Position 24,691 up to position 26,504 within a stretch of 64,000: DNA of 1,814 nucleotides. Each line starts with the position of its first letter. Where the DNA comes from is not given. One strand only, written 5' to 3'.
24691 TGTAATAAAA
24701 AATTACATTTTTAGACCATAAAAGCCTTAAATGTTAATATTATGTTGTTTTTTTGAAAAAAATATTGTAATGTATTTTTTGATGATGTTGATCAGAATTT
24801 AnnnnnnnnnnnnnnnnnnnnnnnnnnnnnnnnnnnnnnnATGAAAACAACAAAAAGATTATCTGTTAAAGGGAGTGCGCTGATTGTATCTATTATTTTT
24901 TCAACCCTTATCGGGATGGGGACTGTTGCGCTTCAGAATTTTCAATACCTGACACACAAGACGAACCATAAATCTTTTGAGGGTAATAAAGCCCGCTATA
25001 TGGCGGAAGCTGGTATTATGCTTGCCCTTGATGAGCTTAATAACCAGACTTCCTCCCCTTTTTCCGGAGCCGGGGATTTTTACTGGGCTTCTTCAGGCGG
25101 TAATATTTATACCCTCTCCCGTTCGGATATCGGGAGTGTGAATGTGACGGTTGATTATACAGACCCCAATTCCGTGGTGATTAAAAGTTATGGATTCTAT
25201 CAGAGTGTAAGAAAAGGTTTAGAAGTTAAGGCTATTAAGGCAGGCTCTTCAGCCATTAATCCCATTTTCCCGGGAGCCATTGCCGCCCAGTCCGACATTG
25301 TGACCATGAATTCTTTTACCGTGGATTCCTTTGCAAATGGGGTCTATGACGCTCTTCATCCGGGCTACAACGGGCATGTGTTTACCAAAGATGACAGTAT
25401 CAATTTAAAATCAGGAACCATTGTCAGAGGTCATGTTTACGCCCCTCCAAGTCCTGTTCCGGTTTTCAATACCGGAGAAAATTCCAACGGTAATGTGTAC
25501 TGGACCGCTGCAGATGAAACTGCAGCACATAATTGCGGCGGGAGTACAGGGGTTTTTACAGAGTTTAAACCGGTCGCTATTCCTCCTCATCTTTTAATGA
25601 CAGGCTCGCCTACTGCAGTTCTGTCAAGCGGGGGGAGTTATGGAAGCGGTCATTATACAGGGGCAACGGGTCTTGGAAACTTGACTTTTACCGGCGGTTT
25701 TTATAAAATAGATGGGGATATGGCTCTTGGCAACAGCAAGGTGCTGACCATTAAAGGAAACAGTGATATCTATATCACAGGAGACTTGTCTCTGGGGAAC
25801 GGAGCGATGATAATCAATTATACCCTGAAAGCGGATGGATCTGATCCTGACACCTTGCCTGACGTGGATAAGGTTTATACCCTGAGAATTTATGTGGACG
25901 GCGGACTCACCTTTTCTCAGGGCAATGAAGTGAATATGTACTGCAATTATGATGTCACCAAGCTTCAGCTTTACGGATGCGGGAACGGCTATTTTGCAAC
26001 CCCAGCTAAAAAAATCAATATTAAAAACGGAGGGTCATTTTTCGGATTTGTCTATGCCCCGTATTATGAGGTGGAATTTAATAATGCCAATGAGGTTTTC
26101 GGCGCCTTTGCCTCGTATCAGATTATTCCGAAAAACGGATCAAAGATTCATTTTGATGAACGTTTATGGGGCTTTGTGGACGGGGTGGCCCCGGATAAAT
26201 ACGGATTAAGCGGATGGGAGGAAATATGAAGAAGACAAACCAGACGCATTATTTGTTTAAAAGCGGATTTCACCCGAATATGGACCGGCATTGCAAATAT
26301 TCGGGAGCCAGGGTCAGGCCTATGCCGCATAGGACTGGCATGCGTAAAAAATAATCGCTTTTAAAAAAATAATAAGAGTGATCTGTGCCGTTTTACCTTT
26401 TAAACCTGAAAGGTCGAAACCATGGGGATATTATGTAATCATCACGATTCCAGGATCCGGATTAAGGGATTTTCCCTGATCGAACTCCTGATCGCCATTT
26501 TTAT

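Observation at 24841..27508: Orphan cluster of three prepilin-type proteins including a 463-aa PilX-like protein, with an unusual Ala at the -1 site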

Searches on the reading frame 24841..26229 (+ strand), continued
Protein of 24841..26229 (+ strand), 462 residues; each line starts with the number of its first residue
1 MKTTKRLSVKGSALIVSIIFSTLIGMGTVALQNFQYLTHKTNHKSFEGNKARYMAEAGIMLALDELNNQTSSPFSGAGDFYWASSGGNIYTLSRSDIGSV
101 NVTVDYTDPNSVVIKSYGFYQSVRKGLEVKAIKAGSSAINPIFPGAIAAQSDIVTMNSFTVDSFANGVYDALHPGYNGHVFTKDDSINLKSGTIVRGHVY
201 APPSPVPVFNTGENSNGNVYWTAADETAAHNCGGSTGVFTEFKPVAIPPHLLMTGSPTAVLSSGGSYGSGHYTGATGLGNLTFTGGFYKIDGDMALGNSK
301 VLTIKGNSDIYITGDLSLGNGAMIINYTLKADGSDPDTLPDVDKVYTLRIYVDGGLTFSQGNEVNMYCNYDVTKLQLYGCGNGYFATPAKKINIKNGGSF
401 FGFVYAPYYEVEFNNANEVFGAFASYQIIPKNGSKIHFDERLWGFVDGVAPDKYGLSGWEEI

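Call 43: fold_search(model_id=the predicted structure, library=pdb)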
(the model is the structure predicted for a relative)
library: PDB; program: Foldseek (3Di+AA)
matches with E <= 10: 68; with E <= 0.001: 3
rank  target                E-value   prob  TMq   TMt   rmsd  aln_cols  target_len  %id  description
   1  6qvi_A                3.7e-08  1.00  0.19  0.18  17.0       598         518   12  Crystal structure of competence-associated pilin ComZ from Thermus thermophilus (released 2019-05-29)
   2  6qvi_C                1.2e-06  1.00  0.22  0.21  14.3       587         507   12  Crystal structure of competence-associated pilin ComZ from Thermus thermophilus (released 2019-05-29)
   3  6qvi_B                1.1e-05  0.99  0.18  0.17  19.1       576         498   11  Crystal structure of competence-associated pilin ComZ from Thermus thermophilus (released 2019-05-29)
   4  6bg8_A                1.6e-03  0.98  0.21  0.35  12.9       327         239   15  Shewanella frigidimarina ice-binding protein_1 DUF3494 Domain (released 2018-03-07)
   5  9lhr_B                2.0e-03  0.99  0.21  0.38  12.4       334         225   13  Crystal structure of Ice binding protein from Candidatus Cryosericum odellii SMC5 (released 2025-09-03)
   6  5b5h                  2.5e-03  0.99  0.20  0.37  13.6       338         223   12  Hydrophobic ice-binding site confer hyperactivity on antifreeze protein from a snow mold fungus (released 2016-09-28)
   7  4nu2                  3.4e-03  1.00  0.21  0.39  12.9       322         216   10  Crystal structure of an ice-binding protein (FfIBP) from the Antarctic bacterium, Flavobacterium frigoris PS1 (released 2014-04-16)
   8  3vn3_A                7.8e-03  0.89  0.19  0.33  13.9       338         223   13  Fungal antifreeze protein exerts hyperactivity by constructing an inequable beta-helix (released 2012-06-06)
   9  6a8k                  8.6e-03  0.89  0.18  0.31  14.4       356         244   12  Crystal structure of Ice-binding Protein from a Sea-Ice Microalga (released 2018-11-07)
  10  9lhn_B                9.0e-03  0.96  0.20  0.37  11.8       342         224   11  Crystal structure of Ice binding protein from Candidatus Cryosericum odellii SMC5 (released 2025-09-03)
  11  7dc5_A                1.1e-02  0.85  0.17  0.30  13.7       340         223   12  Crystal structure of fungal antifreeze protein with intermediate activity (released 2021-10-27)
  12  7ddb_A                1.7e-02  0.69  0.16  0.27  13.9       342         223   11  Crystal structure of fungal antifreeze protein with intermediate activity (released 2021-11-03)
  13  8x0z                  1.7e-02  0.97  0.22  0.41  12.4       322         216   10  Crystal structure of A101C/A120C mutant of FfIBP (released 2024-11-13)
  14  8x1o                  1.7e-02  0.84  0.17  0.31  12.5       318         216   10  Crystal structure of M249C/N270C mutant of FfIBP (released 2024-11-13)
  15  9lhr_A                1.9e-02  0.85  0.18  0.32  13.0       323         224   13  Crystal structure of Ice binding protein from Candidatus Cryosericum odellii SMC5 (released 2025-09-03)
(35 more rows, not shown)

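Call 49: search_solved_structures(query=A1, max_evalue=10, show_alignments=1)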
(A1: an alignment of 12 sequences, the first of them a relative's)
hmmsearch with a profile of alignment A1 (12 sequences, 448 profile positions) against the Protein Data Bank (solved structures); distinct sequences matched with E-value up to 10: 5.
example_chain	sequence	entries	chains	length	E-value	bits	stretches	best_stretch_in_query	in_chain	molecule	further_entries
5uqy_A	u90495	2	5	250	0.00027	22.9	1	170-257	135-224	ENVELOPE GLYCOPROTEIN GP1 | Envelope glycoprotein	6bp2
9npr_A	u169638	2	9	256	0.00028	22.8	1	170-257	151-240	Envelope glycoprotein RAVV GP1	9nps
9npt_A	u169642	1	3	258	0.00029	22.8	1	170-257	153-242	Envelope glycoprotein GP1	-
9njl_A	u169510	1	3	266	0.022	16.6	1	170-241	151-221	Envelope glycoprotein GP1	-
5yk6_A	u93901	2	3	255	1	11.1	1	381-435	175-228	Maintenance of mitochondrial morphology protein 1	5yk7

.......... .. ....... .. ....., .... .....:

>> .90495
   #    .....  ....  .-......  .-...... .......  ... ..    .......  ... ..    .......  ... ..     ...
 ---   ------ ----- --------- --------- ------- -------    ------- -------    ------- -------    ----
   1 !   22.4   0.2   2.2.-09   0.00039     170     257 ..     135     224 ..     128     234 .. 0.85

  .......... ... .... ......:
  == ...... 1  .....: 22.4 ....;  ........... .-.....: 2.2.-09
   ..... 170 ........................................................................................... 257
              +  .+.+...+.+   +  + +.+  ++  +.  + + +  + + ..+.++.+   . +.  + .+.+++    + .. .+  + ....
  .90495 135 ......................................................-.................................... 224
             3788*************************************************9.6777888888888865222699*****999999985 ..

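Call 79: find_related_loci(query=A1, collection=metagenome_contigs, flank=10000)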
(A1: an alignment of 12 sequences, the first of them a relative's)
Query A1 (462 aa) in metagenome_contigs; peptide patterns used: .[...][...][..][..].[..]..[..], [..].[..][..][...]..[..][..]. (x = any residue, [..] = any of these).
210 stretches matched a pattern; 15 encode a relative of the query (tblastn E <= 1e-3); 14 distinct loci.
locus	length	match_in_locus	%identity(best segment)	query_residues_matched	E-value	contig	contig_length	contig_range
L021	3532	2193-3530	46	1-443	4e-119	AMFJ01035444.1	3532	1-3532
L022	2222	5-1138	45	72-462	9e-108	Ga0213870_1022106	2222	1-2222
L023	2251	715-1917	23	2-462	5e-18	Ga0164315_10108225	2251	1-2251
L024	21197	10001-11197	22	6-462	2e-16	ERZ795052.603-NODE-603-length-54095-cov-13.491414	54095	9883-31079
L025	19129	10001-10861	22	126-462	2e-14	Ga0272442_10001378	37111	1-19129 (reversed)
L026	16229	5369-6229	22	126-462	2e-14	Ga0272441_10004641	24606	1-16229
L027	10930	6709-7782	24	44-461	2e-13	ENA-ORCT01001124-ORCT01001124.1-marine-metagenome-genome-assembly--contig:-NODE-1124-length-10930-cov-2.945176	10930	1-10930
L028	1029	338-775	24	294-462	2e-11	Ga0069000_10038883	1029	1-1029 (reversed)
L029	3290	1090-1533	27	294-461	1e-10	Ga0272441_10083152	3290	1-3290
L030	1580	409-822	25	302-462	2e-10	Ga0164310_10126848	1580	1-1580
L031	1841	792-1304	28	241-442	5e-10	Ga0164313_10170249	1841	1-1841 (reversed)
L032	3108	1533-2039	26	241-442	6e-9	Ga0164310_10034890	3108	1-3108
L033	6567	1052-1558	26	241-442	7e-9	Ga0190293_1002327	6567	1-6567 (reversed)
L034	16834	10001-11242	24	2-462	5e-8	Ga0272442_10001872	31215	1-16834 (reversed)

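Call 85: find_encoding_contigs(protein=P0002, flank=5000, max_places=2)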
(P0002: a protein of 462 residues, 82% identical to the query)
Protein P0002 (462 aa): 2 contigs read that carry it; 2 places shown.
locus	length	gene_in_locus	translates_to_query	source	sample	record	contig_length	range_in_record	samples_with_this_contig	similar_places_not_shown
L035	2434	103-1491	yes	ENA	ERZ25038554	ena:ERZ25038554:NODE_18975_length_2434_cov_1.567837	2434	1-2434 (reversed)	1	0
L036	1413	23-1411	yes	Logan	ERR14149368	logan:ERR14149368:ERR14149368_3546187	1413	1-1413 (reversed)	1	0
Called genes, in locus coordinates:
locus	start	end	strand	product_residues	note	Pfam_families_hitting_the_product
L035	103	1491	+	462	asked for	PF23981:DUF7305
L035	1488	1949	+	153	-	PF07963:N_methyl (weak)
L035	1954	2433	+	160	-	?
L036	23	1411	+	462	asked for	PF23981:DUF7305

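Call 86: find_encoding_contigs(protein=P0003, flank=5000, max_places=2)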
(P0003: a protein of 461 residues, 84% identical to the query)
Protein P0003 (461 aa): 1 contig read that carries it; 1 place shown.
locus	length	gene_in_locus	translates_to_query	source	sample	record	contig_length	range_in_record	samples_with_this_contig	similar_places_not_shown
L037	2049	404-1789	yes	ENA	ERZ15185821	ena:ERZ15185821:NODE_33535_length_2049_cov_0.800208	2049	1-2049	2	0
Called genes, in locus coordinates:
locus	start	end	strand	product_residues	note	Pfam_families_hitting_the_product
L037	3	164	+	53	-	?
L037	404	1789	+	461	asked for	PF23981:DUF7305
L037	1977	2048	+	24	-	?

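Call 89: search_protein_families(library=pfam, proteins=[L005:4003-4422:+], max_evalue=1)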
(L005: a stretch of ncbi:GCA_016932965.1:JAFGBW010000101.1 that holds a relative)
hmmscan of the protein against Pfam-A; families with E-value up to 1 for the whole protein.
L005:4003-4422:+ (139 aa): 3 families
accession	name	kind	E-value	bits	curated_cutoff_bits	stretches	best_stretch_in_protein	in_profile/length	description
PF07264.17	EI24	-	0.00058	20.5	32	1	18-104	10-94/199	Sulfate transporter CysZ/Etoposide-induced protein 2.4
PF14093.11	DUF4271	-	0.0017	18.7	29.7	1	18-110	42-124/206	Domain of unknown function (DUF4271)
PF06480.20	FtsH_ext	-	0.063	13.9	25.5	1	71-124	2-54/103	FtsH Extracellular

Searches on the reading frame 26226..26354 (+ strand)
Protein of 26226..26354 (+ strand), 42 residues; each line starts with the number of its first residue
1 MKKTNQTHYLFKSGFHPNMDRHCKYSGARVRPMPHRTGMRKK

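Call 7: search_protein_families(library=pfam, proteins=[window:26226-26354:+], max_evalue=1)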
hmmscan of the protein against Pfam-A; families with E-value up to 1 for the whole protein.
window:26226-26354:+ (42 aa): 0 families
